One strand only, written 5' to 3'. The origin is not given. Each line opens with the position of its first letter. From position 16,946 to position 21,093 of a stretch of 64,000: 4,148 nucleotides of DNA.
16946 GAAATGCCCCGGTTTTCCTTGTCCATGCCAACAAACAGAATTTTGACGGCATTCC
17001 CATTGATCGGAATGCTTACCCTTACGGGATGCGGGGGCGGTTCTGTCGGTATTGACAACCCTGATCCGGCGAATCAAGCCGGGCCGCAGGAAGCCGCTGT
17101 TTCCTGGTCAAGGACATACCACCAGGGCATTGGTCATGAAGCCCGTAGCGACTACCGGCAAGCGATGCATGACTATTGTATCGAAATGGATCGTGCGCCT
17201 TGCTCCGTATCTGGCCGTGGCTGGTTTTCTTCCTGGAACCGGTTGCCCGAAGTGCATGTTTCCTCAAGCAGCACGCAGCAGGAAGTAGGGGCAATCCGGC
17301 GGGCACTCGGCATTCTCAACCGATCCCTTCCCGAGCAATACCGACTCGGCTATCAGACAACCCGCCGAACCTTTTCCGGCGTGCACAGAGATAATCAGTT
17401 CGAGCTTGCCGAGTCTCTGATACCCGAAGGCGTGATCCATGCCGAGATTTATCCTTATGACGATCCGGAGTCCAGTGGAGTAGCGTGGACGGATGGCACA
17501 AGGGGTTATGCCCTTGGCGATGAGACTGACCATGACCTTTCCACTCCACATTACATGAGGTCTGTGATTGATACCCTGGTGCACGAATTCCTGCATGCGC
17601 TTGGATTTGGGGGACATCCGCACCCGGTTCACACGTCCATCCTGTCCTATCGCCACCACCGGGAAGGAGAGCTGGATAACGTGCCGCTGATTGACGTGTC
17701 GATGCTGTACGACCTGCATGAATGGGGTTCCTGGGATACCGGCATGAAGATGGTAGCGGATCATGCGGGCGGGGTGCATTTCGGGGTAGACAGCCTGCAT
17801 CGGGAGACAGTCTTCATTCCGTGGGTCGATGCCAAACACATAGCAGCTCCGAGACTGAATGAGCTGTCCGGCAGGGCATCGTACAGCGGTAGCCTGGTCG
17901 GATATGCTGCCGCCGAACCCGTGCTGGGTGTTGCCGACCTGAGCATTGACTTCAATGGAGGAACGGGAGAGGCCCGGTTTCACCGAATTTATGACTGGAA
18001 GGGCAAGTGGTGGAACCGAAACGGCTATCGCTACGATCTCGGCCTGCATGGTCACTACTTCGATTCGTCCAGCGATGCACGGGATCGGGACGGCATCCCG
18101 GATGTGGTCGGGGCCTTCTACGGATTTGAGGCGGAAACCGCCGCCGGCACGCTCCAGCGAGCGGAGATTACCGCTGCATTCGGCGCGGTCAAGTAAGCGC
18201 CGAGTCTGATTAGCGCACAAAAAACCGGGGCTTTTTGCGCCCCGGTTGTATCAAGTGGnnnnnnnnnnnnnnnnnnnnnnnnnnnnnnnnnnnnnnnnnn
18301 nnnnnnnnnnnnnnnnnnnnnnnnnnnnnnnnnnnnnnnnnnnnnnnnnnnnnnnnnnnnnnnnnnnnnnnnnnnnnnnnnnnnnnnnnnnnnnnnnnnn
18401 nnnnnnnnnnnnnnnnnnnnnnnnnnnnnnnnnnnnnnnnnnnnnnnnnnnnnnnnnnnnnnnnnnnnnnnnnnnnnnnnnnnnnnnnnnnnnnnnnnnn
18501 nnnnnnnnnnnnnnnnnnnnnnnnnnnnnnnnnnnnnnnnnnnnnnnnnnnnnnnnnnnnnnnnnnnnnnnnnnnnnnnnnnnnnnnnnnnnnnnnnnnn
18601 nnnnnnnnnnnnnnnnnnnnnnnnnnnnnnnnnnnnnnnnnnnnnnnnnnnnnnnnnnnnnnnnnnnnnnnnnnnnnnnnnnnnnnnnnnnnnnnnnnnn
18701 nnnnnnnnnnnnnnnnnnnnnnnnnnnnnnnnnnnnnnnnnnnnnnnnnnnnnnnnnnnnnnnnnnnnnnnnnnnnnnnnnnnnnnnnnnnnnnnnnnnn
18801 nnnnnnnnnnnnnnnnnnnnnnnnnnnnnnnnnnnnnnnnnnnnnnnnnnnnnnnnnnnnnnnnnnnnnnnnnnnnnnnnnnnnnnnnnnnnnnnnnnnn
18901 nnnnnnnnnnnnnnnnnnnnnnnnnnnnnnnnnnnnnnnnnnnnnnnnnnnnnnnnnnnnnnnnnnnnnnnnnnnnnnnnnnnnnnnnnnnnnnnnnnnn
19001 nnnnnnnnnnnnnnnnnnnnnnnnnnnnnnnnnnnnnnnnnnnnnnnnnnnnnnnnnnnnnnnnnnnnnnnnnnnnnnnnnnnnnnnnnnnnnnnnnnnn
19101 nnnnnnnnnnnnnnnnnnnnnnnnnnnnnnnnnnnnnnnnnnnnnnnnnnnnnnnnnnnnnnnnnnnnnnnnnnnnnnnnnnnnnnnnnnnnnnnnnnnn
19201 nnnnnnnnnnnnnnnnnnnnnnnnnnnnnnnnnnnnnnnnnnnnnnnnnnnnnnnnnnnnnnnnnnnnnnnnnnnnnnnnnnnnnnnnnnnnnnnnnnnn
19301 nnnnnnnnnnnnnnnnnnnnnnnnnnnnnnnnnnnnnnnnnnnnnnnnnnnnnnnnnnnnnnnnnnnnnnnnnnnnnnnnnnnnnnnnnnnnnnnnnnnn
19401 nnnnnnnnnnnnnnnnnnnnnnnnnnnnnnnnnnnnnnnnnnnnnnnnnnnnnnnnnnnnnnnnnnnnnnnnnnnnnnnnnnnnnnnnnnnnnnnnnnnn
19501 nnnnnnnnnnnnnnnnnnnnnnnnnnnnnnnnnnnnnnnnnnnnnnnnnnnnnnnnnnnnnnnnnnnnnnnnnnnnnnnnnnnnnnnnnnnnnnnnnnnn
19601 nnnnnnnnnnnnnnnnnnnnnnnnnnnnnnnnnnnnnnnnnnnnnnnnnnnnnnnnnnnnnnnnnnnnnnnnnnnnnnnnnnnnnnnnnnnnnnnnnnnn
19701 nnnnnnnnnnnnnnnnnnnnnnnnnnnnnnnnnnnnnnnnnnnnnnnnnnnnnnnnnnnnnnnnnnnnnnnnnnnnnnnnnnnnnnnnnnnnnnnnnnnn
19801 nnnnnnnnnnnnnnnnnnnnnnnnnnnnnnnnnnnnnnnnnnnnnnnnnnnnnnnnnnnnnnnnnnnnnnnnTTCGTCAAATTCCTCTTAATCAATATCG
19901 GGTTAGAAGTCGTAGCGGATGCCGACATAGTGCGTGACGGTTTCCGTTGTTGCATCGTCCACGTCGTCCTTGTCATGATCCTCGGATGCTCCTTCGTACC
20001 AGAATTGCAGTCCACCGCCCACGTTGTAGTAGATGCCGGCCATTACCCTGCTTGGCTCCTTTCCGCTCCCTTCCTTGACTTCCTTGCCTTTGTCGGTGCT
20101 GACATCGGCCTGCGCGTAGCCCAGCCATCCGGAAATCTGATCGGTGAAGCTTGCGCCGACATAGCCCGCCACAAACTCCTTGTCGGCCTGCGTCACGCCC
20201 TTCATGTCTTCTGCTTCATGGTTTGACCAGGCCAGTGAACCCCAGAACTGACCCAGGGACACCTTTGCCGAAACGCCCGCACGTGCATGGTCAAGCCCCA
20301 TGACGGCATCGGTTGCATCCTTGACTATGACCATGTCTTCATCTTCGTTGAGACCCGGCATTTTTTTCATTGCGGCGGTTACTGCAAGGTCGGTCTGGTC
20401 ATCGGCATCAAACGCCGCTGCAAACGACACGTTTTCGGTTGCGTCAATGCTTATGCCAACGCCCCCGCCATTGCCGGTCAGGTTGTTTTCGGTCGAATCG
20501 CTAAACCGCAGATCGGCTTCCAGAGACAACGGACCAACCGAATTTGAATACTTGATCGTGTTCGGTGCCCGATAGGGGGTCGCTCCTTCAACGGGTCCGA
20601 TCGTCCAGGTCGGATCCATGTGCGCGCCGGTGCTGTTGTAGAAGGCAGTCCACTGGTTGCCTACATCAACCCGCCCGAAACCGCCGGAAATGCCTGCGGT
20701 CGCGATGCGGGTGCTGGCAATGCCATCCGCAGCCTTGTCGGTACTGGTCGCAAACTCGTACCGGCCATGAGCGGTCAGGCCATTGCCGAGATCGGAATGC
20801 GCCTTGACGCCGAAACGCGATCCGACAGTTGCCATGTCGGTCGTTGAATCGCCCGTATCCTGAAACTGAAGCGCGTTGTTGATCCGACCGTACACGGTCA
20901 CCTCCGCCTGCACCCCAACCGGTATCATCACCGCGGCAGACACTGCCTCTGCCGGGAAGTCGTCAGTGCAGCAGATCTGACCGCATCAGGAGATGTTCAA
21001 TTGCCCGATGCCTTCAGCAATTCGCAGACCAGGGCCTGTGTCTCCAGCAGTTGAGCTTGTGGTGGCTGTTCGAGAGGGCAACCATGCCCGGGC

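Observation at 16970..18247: Metzincin-like lipoprotein fused to a TbpB-like domain, present twice with a near-identical 0.6-kb inverted 3' block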

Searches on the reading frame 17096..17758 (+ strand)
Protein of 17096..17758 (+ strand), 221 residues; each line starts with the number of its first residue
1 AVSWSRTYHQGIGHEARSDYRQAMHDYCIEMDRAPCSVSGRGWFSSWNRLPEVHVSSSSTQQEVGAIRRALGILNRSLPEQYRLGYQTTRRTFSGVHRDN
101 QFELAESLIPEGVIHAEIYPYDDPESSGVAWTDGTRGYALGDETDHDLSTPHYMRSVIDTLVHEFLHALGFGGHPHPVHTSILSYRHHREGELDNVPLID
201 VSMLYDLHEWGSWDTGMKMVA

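Call 41: predict_structure(alignment_id=A2)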
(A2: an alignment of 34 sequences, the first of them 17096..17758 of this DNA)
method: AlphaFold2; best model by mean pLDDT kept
length: 221 residues; sequences in the alignment: 34
mean_pLDDT: 82.6   pTM: 0.85
mean pLDDT of the five models: 82.6, 82.6, 81.7, 74.8, 73.4
residues with pLDDT >= 90: 94; 70-90: 89; 50-70: 20; < 50: 18
segments of 3 or more residues with pLDDT < 50: 1-4, 177-190
pLDDT, mean of each block of 10 residues (from residue 1): 50 82 88 88 91 97 95 91 95 89 92 95 78 95 83 84 93 62 41 71 90 69 54
secondary structure, 60 per line:
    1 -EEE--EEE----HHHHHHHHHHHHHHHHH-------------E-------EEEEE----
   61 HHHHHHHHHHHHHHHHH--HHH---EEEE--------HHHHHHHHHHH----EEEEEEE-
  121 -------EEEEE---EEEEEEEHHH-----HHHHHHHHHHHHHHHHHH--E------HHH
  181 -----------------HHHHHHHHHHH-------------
elements in order: E2-4 E7-9 H14-30 E52-56 H61-77 E86-89 H98-108 E113-119 E128-132 E136-142 H151-168 H198-208
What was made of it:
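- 17120..17734 (+): Metzincin-like catalytic domain, residues 58-262. Order of elements: N-terminal helix, then beta-alpha-beta-alpha-beta-beta-beta, the active-site helix, a loop and a C-terminal helix. AF2 domain model with pLDDT 82.6 (call 41).
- Domain model pLDDT 82.6, pTM 0.85 (call 41).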

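Call 44: fold_search(model_id=the predicted structure, library=pdb)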
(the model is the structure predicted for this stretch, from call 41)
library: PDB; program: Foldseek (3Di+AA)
matches with E <= 10: 1083; with E <= 0.001: 3
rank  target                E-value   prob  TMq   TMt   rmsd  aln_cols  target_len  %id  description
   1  2n8r_A                7.2e-04  1.00  0.43  0.55   5.5       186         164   16  Productive complex between MMP-12 and synthetic triple-helical collagen, revealed through paramagnetic NMR (released 2016-02-24)
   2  1ayk_MODEL_1_A        7.2e-04  0.99  0.39  0.48   7.5       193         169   13  INHIBITOR-FREE CATALYTIC FRAGMENT OF HUMAN FIBROBLAST COLLAGENASE, NMR, 30 STRUCTURES (released 1998-02-25)
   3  2xs4_A                9.3e-04  1.00  0.42  0.53   5.1       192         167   16  Structure of karilysin catalytic MMP domain in complex with magnesium (released 2010-11-03)
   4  1bzs                  1.4e-03  1.00  0.42  0.53   5.5       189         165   16  CRYSTAL STRUCTURE OF MMP8 COMPLEXED WITH HMR2909 (released 2000-05-31)
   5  2d1o_A                1.6e-03  0.99  0.41  0.50   5.3       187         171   13  Stromelysin-1 (MMP-3) complexed to a hydroxamic acid inhibitor (released 2006-06-27)
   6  1c3i_A                2.0e-03  0.99  0.42  0.52   5.2       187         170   14  HUMAN STROMELYSIN-1 CATALYTIC DOMAIN COMPLEXED WITH RO-26-2812 (released 2000-07-26)
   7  1jiz_A                2.0e-03  0.99  0.41  0.51   5.8       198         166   15  Crystal Structure Analysis of human Macrophage Elastase MMP-12 (released 2002-07-03)
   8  2tcl                  2.1e-03  0.98  0.40  0.50   5.8       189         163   10  STRUCTURE OF THE CATALYTIC DOMAIN OF HUMAN FIBROBLAST COLLAGENASE COMPLEXED WITH AN INHIBITOR (released 1996-03-08)
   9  4hx3_G                2.3e-03  0.99  0.36  0.56   6.2       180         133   17  Crystal structure of Streptomyces caespitosus sermetstatin in complex with S. caespitosus snapalysin (released 2012-12-05)
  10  1ros_A                3.0e-03  0.99  0.40  0.53   5.9       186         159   15  Crystal structure of MMP-12 complexed to 2-(1,3-dioxo-1,3-dihydro-2H-isoindol-2-yl)ethyl-4-(4-ethoxy[1,1-biphenyl]-4-y (released 2004-12-07)
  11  1jan_A                3.0e-03  0.97  0.38  0.49   5.9       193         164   14  COMPLEX OF PRO-LEU-GLY-HYDROXYLAMINE WITH THE CATALYTIC DOMAIN OF MATRIX METALLO PROTEINASE-8 (PHE79 FORM) (released 1996-07-11)
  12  1g05_B                3.4e-03  0.96  0.36  0.45   6.0       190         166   10  HETEROCYCLE-BASED MMP INHIBITOR WITH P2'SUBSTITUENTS (released 2001-10-05)
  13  1usn                  3.4e-03  0.94  0.35  0.44   6.1       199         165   14  CRYSTAL STRUCTURE OF THE CATALYTIC DOMAIN OF HUMAN FIBROBLAST STROMELYSIN-1 INHIBITED WITH THIADIAZOLE INHIBITOR PNU-142 (released 1998-12-23)
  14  5uwk_A                3.6e-03  0.97  0.38  0.50   5.9       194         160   14  Matrix metalloproteinase-13 complexed with selective inhibitor compound (S)-10a (released 2017-07-12)
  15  8b2q_A                4.1e-03  0.99  0.41  0.52   5.5       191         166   16  Matrix-metallopeptidase inhibitor Potempin A (PotA) from Tannerella forsythia in complex with T. forsythia karilysin. (released 2022-12-21)
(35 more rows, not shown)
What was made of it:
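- On Metzincin clan of zinc endopeptidases: Foldseek top hits are MMP-12, MMP-1, karilysin, MMP-8, snapalysin and archaemetzincin (call 44).
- Closest known: Matrixin-type metzincins. Same: The closest structures by Foldseek (call 44).
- Foldseek top 50 hits are almost all metzincin catalytic domains, with probability up to 1.0 and TM(target) 0.5-0.56 (call 44). The Foldseek E-values for the protease domain are modest, about 1e-3 (call 44).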

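Call 67: search_protein_representatives(alignment_id=A4)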
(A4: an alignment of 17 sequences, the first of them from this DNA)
Query: 17 sequences, 206 profile positions. Proteins with E-value up to 0.001 (for the whole library): 86; up to 1e-10: 17; up to 1e-30: 10. The best 86 are listed.
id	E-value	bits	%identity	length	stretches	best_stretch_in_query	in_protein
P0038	2.0e-79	282.1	-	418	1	1-206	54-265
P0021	8.7e-77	273.5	-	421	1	1-206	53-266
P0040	1.4e-64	233.6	-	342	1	18-206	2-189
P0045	5.1e-48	179.5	-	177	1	1-133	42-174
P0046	1.5e-45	171.4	-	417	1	3-206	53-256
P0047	1.1e-36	142.5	-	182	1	1-128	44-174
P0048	3.3e-36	140.9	-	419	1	38-206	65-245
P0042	2.7e-34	134.7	-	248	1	123-206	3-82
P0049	3.6e-34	134.3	-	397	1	3-206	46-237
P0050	4.9e-31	124.1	-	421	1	9-198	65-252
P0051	2.3e-26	108.8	-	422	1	4-206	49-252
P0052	2.0e-24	102.5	-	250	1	119-206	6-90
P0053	1.1e-19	87.0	-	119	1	38-143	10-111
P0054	1.1e-18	83.7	-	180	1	1-60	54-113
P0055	4.1e-13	65.5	-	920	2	39-175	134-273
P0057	1.0e-12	64.2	-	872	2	33-206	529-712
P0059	1.2e-08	51.0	-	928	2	42-198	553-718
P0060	2.4e-08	49.9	-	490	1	38-177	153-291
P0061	3.4e-08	49.4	-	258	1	32-194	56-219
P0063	2.2e-07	46.8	-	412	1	38-168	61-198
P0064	3.6e-07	46.1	-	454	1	40-176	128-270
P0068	1.5e-06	44.1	-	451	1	36-169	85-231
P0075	9.2e-06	41.5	-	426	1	30-198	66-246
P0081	1.7e-05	40.6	-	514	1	40-201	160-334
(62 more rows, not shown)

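Call 68: search_protein_families(library=pfam, proteins=[P0055, P0057, P0059, P0060, P0061, P0063, P0064, P0068, P0075, P0081], max_evalue=0.01)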
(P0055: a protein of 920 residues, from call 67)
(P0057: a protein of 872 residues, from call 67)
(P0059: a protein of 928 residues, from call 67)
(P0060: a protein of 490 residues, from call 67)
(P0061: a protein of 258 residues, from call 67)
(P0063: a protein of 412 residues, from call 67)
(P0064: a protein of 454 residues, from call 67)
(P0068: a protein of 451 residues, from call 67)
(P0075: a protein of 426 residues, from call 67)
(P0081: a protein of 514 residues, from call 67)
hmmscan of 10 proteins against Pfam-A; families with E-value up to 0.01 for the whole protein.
P0055 (920 aa): 0 families

P0057 (872 aa): 1 family
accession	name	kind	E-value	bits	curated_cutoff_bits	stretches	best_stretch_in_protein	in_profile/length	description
PF01298.24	TbpB_B_D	-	1.1e-06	29.6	26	1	395-490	37-126/126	C-lobe and N-lobe beta barrels of Tf-binding protein B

P0059 (928 aa): 2 families
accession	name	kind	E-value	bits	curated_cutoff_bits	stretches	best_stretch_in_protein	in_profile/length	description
PF00413.30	Peptidase_M10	-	6.9e-08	33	24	1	606-687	50-131/159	Matrixin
PF01298.24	TbpB_B_D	-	0.00078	20.4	26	0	878-920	73-126/126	C-lobe and N-lobe beta barrels of Tf-binding protein B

P0060 (490 aa): 0 families

P0061 (258 aa): 1 family
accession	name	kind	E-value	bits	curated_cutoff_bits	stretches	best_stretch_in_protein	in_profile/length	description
PF00413.30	Peptidase_M10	-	4.6e-06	27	24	1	90-207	22-137/159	Matrixin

P0063 (412 aa): 1 family
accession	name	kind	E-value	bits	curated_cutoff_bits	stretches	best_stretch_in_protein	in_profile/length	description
PF01298.24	TbpB_B_D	-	0.001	20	26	1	364-409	69-125/126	C-lobe and N-lobe beta barrels of Tf-binding protein B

P0064 (454 aa): 0 families

P0068 (451 aa): 0 families

P0075 (426 aa): 0 families

P0081 (514 aa): 0 families

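Call 72: list_cluster_members(proteins=[P0059, P0063, P0064, P0075, P0081, P0046, P0049, P0055, P0057, P0061])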
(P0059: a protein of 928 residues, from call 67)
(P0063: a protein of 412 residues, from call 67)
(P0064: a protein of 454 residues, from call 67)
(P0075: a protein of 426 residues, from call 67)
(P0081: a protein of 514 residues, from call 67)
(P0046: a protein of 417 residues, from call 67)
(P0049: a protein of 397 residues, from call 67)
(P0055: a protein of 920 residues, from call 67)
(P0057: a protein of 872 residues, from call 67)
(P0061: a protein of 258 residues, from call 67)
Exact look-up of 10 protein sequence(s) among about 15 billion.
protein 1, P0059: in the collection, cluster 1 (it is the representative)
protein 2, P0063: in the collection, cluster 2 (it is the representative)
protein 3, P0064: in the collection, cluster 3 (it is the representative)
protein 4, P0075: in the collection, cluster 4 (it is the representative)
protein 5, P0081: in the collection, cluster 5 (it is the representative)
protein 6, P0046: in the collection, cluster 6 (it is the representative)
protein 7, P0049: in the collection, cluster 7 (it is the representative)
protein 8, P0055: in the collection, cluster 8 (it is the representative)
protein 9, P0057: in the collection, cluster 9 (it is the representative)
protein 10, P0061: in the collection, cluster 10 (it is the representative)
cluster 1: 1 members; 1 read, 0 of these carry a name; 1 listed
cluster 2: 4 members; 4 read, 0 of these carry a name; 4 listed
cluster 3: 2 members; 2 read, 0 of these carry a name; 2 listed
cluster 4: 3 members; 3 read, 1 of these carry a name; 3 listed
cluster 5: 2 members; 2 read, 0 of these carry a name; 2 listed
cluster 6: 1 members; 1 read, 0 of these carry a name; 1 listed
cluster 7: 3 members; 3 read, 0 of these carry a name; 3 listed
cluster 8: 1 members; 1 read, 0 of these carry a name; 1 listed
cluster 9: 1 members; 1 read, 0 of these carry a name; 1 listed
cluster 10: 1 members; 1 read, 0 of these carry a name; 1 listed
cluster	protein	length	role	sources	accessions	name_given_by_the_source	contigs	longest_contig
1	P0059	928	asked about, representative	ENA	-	-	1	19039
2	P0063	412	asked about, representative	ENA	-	-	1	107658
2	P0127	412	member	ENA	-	-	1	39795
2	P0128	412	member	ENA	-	-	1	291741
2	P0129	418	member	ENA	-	-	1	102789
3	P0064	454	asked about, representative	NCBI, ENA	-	-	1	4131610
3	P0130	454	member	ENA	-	-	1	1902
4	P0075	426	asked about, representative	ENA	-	-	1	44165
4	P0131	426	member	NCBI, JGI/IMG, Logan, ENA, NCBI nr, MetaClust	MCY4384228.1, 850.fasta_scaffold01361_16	MAG: hypothetical protein OXE44_13875 [Nitrospinae bacterium] | hypothetical protein [Nitrospinota bacterium] | \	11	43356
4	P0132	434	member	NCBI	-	-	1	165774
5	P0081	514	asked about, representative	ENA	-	-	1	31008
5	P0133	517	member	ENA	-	-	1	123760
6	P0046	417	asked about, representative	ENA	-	-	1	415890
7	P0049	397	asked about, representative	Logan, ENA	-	-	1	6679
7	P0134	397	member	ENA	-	-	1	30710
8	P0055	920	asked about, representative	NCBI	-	-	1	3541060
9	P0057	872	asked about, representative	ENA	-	-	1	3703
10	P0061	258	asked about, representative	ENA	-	-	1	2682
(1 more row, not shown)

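Call 74: search_solved_structures(query=A4, max_evalue=1, show_alignments=2)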
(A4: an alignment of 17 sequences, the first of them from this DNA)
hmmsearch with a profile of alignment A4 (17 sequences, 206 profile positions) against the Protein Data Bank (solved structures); distinct sequences matched with E-value up to 1: 3.
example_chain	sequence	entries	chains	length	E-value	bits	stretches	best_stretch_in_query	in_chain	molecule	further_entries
4q1l_A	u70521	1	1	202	0.019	17.6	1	115-173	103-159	Snake venom metalloproteinase leucurolysin-A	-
8s7v_G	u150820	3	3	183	0.18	14.4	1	52-97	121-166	Methanogenesis marker protein 17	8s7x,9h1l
3o0l_A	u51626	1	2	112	0.67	12.5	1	45-100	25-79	Uncharacterized protein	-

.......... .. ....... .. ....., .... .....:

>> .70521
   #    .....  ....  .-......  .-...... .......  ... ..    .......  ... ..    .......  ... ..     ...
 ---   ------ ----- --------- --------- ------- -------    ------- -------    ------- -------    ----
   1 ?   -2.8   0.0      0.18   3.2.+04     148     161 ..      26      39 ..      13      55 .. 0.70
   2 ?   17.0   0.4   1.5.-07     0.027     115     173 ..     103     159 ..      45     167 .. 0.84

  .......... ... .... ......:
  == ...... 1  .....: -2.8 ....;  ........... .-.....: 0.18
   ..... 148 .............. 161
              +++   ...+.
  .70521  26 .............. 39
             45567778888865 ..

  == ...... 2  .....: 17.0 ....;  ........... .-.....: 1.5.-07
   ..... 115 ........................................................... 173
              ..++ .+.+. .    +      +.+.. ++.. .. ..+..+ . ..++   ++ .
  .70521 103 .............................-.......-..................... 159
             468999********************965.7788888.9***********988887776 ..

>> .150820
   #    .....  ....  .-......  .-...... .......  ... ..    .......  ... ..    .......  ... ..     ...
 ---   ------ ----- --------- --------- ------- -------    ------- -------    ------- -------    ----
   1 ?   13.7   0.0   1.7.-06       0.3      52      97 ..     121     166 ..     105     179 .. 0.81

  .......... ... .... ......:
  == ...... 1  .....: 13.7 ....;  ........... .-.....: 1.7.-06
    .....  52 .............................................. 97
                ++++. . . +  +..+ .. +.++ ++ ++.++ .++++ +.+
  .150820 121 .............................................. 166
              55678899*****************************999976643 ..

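Call 75: search_protein_families(library=pfam, alignment_id=A5, max_evalue=0.01)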
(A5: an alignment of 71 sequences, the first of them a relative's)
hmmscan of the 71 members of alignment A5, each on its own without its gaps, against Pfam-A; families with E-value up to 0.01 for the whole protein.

A. member 1, P0046 (417 aa): 1 family
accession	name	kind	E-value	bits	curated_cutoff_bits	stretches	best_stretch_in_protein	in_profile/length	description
PF10263.15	SprT-like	-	1.2e-05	25.6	25.6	1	154-222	15-84/108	SprT-like family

B. families by the number of members that match (of 71 scanned): 10 families
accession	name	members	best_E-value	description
PF00413.30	Peptidase_M10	10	6.9e-08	Matrixin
PF01298.24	TbpB_B_D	7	1.1e-06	C-lobe and N-lobe beta barrels of Tf-binding protein B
PF10263.15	SprT-like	5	1.2e-05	SprT-like family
PF11150.13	DUF2927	3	6.8e-13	Protein of unknown function (DUF2927)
PF08238.18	Sel1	1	5.3e-20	Sel1 repeat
PF19077.6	Big_13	1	0.00092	Bacterial Ig-like domain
PF01400.30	Astacin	1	0.0016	Astacin (Peptidase family M12A)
PF24481.2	CT398_CC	1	0.0027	CT398-like coiled coil hairpin domain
PF17191.10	RecG_wedge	1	0.0045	RecG wedge domain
PF18894.6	PhageMetallopep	1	0.0076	Putative phage metallopeptidase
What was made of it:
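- Closest known: Matrixin-type metzincins. Same: Distant family members score above the M10 threshold (calls 68, 75).
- Of 71 distant relatives, 10 hit Peptidase_M10, 1 Astacin, 5 SprT-like and 3 DUF2927 (call 75).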

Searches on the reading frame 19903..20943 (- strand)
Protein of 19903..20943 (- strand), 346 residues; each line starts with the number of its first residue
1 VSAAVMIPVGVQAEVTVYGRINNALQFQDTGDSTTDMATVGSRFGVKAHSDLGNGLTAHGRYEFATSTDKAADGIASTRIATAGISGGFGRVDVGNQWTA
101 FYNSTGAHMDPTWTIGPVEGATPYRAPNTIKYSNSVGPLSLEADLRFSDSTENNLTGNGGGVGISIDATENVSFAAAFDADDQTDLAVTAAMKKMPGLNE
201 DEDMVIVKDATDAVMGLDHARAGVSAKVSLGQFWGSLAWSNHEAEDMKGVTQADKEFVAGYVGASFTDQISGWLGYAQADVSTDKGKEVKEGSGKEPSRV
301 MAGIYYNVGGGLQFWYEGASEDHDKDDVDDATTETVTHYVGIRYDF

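Call 7: search_protein_families(library=ncbifam, proteins=[window:19903-20943:-], max_evalue=0.1)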
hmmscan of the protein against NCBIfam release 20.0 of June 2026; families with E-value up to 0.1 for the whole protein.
window:19903-20943:- (346 aa): 2 families
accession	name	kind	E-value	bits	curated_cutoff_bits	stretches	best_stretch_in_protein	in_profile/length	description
NF040479.1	porin_porB_Neis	equivalog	1.6e-08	34.3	480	1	7-104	13-119/344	trimeric porin PorB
NF007544.0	PRK10159.1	equivalog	8.7e-06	25.1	599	1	14-105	31-123/351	phosphoporin PhoE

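Call 14: search_protein_families(library=pfam, proteins=[window:19903-20943:-], max_evalue=0.001)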
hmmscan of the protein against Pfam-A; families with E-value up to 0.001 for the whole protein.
window:19903-20943:- (346 aa): 2 families
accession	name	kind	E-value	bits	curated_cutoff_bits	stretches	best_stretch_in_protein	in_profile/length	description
PF13609.12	Porin_4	-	2e-24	87.4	27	1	3-314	4-298/310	Gram-negative porin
PF00267.27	Porin_1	-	4.6e-09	36.6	23.7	1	15-346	6-337/337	Gram-negative porin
